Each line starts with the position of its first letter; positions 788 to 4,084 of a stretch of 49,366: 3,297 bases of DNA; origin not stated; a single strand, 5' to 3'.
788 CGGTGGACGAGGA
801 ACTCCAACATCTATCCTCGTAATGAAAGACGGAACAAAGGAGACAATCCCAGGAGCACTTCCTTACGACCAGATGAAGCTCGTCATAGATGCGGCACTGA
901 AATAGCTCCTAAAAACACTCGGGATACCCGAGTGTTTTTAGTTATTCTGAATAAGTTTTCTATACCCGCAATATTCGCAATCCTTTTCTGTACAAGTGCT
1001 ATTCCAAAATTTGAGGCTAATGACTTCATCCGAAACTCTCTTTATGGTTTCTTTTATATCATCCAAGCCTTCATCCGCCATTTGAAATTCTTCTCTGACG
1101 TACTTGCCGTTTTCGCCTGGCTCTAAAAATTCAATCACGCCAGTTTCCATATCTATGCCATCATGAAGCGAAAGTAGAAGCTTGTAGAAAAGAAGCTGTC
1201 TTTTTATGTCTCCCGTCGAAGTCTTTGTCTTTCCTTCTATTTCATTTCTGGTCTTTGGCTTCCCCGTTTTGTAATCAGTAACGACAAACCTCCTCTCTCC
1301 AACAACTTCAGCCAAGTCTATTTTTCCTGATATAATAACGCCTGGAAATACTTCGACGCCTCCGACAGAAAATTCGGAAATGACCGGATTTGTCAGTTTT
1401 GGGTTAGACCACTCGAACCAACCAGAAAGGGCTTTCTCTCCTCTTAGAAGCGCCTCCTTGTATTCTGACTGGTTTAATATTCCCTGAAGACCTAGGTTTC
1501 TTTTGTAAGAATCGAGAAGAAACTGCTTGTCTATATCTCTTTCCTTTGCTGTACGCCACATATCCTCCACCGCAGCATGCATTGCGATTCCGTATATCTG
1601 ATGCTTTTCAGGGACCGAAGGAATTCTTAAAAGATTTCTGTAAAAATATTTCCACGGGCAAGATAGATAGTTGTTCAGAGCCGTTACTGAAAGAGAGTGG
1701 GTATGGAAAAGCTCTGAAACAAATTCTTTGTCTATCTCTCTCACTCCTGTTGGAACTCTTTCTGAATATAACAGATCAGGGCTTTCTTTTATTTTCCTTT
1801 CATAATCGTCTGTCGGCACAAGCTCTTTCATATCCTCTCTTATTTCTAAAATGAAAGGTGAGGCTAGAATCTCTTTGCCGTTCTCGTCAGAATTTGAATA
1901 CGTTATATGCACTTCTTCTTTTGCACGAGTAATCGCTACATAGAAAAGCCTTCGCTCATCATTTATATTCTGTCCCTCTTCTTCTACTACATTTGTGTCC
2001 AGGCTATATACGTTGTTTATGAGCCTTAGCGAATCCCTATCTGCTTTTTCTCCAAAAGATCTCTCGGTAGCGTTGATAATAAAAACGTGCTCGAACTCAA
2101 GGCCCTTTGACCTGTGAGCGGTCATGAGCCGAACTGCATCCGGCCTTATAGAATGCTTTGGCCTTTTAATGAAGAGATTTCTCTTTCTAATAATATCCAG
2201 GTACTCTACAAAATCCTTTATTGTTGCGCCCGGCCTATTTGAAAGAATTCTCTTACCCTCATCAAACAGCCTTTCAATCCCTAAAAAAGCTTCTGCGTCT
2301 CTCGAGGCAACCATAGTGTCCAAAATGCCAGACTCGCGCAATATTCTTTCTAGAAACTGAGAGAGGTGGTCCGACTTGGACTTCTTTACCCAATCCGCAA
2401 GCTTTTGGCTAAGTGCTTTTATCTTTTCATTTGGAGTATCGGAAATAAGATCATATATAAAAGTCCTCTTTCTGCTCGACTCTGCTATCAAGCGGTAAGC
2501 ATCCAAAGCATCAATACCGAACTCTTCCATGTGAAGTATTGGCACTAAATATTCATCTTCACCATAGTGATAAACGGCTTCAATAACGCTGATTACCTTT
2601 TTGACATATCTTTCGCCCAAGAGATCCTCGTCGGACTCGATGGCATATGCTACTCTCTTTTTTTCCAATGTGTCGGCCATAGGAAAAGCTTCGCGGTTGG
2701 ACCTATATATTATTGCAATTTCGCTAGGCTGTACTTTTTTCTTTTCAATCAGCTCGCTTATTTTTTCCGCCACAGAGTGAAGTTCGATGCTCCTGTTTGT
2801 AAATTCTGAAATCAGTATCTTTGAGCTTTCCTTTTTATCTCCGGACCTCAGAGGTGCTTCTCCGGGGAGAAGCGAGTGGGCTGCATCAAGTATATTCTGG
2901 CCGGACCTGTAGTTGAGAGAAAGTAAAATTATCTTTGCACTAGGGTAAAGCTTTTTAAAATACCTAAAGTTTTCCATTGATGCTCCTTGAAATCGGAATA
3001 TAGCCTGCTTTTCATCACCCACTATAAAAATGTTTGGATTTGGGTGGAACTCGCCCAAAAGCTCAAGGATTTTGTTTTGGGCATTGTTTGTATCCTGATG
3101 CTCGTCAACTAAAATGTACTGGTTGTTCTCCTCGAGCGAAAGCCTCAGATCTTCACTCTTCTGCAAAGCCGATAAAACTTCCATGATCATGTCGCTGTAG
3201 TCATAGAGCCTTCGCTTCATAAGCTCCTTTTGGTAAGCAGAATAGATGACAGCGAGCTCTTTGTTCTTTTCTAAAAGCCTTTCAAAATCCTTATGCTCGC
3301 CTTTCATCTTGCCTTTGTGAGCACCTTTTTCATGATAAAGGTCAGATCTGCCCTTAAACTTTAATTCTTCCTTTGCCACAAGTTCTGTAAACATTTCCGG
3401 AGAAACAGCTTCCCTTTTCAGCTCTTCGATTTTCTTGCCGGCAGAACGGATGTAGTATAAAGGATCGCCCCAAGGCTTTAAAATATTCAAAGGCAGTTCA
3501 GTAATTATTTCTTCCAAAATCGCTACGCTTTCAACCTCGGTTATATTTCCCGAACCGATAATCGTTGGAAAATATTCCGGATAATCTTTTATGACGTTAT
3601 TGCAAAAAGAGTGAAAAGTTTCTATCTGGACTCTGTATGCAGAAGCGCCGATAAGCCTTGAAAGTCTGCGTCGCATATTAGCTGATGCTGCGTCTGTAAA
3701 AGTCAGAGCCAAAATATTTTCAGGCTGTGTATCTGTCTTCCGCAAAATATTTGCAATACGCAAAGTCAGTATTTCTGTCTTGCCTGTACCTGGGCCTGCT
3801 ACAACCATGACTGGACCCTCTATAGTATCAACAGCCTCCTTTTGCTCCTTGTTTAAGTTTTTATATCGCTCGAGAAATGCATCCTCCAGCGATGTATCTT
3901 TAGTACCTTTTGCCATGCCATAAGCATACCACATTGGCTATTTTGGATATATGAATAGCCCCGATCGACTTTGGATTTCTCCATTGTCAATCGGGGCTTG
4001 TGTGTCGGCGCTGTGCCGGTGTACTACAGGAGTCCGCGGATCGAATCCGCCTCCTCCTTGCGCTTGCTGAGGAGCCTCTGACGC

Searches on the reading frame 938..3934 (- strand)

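Call 97: search_protein_families(library=pfam, proteins=[window:938-3934:-], max_evalue=0.00001)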
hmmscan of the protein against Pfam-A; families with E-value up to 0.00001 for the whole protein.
window:938-3934:- (998 aa): 6 families
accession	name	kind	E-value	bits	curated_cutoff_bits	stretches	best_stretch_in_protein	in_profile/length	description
PF00580.27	UvrD-helicase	-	2.5e-65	221.3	23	1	27-330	1-270/271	UvrD/REP helicase N-terminal domain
PF13361.12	UvrD_C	-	2.7e-37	129.5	25.6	1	336-681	1-349/350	UvrD-like helicase C-terminal domain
PF12705.13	PDDEXK_1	-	2.7e-25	90.2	22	1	747-993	1-244/247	PD-(D/E)XK nuclease superfamily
PF13245.12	AAA_19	-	1.9e-17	64.2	25.1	1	31-315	1-133/134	AAA domain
PF13538.12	UvrD_C_2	-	2.5e-11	43.7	27.4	0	653-677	27-51/52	UvrD-like helicase C-terminal domain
PF13604.12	AAA_30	-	5.2e-06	26.8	27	0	27-91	2-66/191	AAA domain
